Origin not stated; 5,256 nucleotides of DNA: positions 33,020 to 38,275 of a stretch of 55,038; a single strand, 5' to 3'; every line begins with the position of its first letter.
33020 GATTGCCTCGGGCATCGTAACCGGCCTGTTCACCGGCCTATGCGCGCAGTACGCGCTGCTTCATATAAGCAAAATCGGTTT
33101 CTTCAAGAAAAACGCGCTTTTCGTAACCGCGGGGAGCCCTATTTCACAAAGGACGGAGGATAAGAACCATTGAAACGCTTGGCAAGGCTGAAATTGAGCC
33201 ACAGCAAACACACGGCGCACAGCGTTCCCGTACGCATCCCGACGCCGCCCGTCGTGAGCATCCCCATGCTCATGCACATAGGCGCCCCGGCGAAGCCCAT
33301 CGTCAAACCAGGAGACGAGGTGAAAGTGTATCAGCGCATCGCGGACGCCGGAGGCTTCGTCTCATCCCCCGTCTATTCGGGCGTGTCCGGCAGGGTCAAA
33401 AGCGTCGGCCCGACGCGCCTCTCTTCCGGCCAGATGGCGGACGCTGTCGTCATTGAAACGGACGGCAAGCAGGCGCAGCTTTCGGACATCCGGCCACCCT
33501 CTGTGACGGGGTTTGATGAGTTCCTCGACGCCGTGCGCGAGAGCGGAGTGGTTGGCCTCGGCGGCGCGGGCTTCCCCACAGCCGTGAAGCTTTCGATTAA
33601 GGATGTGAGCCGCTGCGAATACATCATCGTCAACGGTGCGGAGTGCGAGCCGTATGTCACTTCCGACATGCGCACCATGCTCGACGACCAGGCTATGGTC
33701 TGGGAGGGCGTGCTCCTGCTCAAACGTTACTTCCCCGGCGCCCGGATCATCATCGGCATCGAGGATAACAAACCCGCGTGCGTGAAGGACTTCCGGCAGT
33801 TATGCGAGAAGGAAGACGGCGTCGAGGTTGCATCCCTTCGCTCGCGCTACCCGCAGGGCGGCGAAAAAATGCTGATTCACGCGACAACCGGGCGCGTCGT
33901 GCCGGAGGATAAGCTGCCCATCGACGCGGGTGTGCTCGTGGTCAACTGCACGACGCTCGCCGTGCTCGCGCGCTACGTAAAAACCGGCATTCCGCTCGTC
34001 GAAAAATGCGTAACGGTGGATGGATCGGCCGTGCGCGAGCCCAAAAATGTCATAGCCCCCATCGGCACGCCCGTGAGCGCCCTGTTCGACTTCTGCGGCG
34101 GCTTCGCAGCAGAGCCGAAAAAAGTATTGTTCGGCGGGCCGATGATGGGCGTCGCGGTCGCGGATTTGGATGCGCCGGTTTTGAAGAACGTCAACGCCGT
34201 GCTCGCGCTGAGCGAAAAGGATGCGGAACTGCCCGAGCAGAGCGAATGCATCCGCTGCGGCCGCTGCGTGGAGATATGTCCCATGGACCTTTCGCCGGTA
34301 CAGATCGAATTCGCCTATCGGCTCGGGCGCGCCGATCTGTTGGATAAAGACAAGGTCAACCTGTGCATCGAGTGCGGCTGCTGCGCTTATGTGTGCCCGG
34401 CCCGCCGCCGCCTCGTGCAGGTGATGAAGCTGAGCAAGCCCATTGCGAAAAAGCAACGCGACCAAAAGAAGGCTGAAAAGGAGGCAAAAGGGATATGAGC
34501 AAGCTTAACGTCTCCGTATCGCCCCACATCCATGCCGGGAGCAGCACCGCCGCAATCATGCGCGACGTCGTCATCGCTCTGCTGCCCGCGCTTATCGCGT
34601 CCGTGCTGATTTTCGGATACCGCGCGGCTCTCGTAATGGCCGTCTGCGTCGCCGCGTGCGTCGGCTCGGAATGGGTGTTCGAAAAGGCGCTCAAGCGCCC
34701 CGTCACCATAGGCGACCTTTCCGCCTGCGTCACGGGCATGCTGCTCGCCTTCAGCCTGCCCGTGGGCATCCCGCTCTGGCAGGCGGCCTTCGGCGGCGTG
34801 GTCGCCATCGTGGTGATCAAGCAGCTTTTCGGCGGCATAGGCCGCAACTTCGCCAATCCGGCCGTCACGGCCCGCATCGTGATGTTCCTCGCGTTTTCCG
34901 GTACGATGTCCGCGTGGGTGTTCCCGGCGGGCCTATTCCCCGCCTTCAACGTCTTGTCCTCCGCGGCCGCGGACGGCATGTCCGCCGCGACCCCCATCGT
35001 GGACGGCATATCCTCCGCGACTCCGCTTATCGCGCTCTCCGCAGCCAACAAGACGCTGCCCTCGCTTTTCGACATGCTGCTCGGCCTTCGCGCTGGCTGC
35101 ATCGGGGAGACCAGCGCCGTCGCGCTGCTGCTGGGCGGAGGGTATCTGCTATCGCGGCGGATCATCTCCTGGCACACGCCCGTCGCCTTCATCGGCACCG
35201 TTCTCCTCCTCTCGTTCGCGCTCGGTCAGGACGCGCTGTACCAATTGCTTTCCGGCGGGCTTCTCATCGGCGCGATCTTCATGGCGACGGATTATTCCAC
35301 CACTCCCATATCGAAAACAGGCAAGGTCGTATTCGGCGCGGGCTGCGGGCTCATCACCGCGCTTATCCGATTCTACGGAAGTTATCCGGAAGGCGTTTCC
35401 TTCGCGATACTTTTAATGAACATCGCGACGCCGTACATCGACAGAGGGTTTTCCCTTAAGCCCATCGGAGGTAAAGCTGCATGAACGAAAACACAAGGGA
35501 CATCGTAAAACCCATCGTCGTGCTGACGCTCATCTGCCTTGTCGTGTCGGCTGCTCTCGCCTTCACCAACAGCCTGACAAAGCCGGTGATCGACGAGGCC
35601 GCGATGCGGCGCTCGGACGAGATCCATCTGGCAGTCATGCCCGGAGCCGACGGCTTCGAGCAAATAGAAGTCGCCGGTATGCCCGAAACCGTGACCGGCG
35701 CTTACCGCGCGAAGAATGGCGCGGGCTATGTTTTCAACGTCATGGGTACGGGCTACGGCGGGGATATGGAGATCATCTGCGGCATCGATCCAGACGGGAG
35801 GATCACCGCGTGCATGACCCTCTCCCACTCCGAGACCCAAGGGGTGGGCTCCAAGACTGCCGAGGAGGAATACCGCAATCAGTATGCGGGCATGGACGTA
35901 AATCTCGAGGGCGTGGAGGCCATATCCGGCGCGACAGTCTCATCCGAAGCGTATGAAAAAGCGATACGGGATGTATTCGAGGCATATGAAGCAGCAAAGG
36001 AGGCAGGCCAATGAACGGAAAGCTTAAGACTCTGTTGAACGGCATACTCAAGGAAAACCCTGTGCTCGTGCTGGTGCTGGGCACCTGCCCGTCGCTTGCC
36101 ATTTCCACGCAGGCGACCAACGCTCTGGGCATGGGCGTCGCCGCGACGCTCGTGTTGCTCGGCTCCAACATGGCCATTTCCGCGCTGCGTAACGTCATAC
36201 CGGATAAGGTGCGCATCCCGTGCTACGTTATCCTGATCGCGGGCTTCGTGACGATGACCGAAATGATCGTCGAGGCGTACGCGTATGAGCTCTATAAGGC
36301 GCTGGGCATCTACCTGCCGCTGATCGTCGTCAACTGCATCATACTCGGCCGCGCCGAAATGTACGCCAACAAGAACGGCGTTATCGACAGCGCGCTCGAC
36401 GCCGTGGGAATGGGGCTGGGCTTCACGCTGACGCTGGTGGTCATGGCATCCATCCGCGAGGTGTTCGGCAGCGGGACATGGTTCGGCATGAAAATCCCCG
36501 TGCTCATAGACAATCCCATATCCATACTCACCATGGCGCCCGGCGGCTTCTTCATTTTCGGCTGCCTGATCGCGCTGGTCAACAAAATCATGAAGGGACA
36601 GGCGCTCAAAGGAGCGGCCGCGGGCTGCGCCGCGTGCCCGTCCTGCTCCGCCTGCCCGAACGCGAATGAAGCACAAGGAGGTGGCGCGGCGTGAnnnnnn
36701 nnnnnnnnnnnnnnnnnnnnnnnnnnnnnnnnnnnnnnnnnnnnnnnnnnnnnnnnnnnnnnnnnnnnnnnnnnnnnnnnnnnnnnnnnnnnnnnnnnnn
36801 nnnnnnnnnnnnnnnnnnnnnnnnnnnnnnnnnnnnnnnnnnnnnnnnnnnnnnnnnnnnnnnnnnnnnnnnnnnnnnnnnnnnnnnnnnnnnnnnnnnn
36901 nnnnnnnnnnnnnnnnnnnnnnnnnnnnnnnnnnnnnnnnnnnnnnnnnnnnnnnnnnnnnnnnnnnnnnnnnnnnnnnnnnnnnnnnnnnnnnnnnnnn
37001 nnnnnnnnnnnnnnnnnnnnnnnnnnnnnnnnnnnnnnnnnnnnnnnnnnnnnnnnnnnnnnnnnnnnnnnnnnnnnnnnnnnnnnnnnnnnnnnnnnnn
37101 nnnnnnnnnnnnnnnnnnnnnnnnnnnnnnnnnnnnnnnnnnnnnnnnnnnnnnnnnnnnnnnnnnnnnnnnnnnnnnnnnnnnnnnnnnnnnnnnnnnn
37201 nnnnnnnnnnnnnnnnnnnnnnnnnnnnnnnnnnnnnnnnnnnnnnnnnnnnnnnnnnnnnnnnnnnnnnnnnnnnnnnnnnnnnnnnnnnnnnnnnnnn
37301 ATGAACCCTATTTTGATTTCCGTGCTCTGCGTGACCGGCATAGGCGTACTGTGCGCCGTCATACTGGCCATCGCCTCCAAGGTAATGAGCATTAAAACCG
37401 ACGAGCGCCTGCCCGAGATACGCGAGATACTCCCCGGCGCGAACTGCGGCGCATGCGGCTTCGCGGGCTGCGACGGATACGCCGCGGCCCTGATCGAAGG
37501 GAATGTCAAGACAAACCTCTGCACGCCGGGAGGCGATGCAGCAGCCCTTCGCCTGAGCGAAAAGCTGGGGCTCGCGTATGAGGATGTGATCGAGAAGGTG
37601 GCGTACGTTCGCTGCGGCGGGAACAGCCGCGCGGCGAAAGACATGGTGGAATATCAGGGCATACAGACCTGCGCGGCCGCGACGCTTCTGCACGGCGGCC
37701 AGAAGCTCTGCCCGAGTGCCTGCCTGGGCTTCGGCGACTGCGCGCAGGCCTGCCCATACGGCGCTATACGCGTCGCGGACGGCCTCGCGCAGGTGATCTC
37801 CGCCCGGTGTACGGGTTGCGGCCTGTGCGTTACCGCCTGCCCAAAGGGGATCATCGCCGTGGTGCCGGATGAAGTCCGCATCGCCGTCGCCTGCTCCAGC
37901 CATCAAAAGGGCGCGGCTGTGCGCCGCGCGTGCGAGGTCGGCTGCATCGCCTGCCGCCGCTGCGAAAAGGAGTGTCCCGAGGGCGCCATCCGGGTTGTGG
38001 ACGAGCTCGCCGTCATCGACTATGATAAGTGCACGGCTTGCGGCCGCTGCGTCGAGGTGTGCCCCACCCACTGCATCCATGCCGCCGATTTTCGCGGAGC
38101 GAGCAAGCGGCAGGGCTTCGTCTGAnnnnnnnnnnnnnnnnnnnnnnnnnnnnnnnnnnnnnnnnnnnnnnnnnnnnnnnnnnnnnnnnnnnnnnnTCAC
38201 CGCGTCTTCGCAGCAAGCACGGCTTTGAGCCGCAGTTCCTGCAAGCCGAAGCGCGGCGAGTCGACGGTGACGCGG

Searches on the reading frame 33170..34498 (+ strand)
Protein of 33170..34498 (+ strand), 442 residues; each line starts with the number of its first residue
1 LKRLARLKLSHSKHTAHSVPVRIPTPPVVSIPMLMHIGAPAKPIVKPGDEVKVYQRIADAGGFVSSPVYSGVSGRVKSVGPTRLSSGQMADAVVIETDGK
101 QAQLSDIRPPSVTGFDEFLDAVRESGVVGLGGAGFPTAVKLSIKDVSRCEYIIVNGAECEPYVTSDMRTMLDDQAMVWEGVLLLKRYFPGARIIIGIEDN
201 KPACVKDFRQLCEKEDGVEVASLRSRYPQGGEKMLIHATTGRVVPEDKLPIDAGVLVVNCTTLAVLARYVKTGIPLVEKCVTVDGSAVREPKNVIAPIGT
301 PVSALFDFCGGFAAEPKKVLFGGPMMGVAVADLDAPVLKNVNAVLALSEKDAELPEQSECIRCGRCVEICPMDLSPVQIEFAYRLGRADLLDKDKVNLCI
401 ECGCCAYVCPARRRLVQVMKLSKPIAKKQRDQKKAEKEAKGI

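Call 7: search_protein_families(library=pfam, proteins=[window:33170-34498:+])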
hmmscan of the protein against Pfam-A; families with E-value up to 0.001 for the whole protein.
window:33170-34498:+ (442 aa): 16 families
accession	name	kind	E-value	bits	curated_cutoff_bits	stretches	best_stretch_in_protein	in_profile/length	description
PF01512.22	Complex1_51K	-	3.3e-43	147.6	31.2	1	122-266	1-148/150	Nuo51 FMN-binding domain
PF13375.12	RnfC_N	-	1e-23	83.7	25.6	1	8-100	8-101/101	RnfC Barrel sandwich hybrid domain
PF10531.15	SLBB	-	3.2e-11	43.3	27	1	281-329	2-55/55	SLBB domain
PF13534.11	Fer4_17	-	4.4e-08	34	22.2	0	353-375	39-61/61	4Fe-4S dicluster domain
PF13183.11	Fer4_8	-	9.1e-08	33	27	1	357-411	2-66/68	4Fe-4S dicluster domain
PF12838.12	Fer4_7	-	6.9e-07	30.1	27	1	360-411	2-50/52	4Fe-4S dicluster domain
PF12797.12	Fer4_2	-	1.8e-06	28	24.5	0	357-371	7-21/22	4Fe-4S binding domain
PF00037.32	Fer4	-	2.3e-06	27.6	21.1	1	357-373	5-21/24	4Fe-4S binding domain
PF13187.11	Fer4_9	-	4.5e-06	27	27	1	359-411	1-49/52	4Fe-4S dicluster domain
PF13237.11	Fer4_10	-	8.1e-06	26.1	25.5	1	357-410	6-53/53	4Fe-4S dicluster domain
PF25160.1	LdpA_Fe-S-bd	-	1.4e-05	25.2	27.6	0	357-374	25-42/49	LdpA Fe-S cluster-binding domain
PF13484.11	Fer4_16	-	4.7e-05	24.5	30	0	359-373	1-15/66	4Fe-4S double cluster binding domain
PF12837.12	Fer4_6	-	8.6e-05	22.8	25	0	360-373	9-22/24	4Fe-4S binding domain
PF12800.12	Fer4_4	-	0.00033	21.2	24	0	358-373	2-17/17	4Fe-4S binding domain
PF17179.9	Fer4_22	-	0.00038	21.7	27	0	356-373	77-94/95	4Fe-4S dicluster domain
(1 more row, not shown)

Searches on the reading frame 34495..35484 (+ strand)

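Call 7: search_protein_families(library=pfam, proteins=[window:34495-35484:+])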
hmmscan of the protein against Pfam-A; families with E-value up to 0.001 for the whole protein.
window:34495-35484:+ (329 aa): 1 family
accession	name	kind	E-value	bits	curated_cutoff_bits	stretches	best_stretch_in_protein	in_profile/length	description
PF03116.20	NQR2_RnfD_RnfE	-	3.3e-109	365.3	27.7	1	6-324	2-295/296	NQR2, RnfD, RnfE family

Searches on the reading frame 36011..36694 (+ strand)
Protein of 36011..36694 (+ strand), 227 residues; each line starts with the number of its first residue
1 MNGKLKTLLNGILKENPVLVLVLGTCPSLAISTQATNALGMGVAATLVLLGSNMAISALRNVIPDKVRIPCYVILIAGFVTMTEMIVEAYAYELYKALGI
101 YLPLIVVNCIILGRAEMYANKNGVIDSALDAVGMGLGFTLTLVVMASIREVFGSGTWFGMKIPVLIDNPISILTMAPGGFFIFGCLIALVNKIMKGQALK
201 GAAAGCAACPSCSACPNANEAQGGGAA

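Call 7: search_protein_families(library=pfam, proteins=[window:36011-36694:+])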
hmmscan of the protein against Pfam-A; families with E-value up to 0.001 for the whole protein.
window:36011-36694:+ (227 aa): 1 family
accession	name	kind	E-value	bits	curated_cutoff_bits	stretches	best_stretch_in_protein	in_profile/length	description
PF02508.19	Rnf-Nqr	-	1.1e-65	221.4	23.8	1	5-187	2-174/174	Rnf-Nqr subunit, membrane protein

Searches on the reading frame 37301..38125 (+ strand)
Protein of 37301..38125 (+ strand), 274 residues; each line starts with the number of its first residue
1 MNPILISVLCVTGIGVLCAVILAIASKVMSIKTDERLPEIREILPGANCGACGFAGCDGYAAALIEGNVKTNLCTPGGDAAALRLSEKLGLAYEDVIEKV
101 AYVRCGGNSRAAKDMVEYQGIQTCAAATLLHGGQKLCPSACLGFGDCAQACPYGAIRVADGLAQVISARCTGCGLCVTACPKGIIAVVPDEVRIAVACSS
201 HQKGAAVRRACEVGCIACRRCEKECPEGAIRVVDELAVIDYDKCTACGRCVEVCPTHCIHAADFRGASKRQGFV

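Call 7: search_protein_families(library=pfam, proteins=[window:37301-38125:+])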
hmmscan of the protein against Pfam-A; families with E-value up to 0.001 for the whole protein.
window:37301-38125:+ (274 aa): 14 families
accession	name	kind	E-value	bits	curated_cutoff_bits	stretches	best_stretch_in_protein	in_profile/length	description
PF00037.32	Fer4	-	4.6e-20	71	21.1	3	238-259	2-23/24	4Fe-4S binding domain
PF12837.12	Fer4_6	-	9e-17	60.6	25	2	237-259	2-24/24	4Fe-4S binding domain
PF12838.12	Fer4_7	-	2.4e-15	57.2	27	2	215-257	2-51/52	4Fe-4S dicluster domain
PF14697.11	Fer4_21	-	2.3e-14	53.7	35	2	139-185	6-57/59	4Fe-4S dicluster domain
PF13187.11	Fer4_9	-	2.5e-13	50.3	27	2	215-259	2-52/52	4Fe-4S dicluster domain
PF13237.11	Fer4_10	-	5.8e-13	49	25.5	2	214-255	8-53/53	4Fe-4S dicluster domain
PF04060.18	FeS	-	8.8e-13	48.2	23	1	44-76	1-33/33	Putative Fe-S cluster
PF25160.1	LdpA_Fe-S-bd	-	1.8e-12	47.3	27.6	2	137-187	1-45/49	LdpA Fe-S cluster-binding domain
PF13484.11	Fer4_16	-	1.2e-11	45.6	30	0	243-263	1-21/66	4Fe-4S double cluster binding domain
PF12797.12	Fer4_2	-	4.1e-10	39.4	24.5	2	238-256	4-22/22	4Fe-4S binding domain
PF12800.12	Fer4_4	-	3e-07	30.6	24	1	168-183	2-17/17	4Fe-4S binding domain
PF12798.12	Fer4_3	-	3.1e-07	31.2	27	0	170-184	1-15/15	4Fe-4S binding domain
PF13183.11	Fer4_8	-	2.6e-06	28.3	27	0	241-257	51-67/68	4Fe-4S dicluster domain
PF13534.11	Fer4_17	-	9.2e-06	26.6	22.2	1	169-228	1-59/61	4Fe-4S dicluster domain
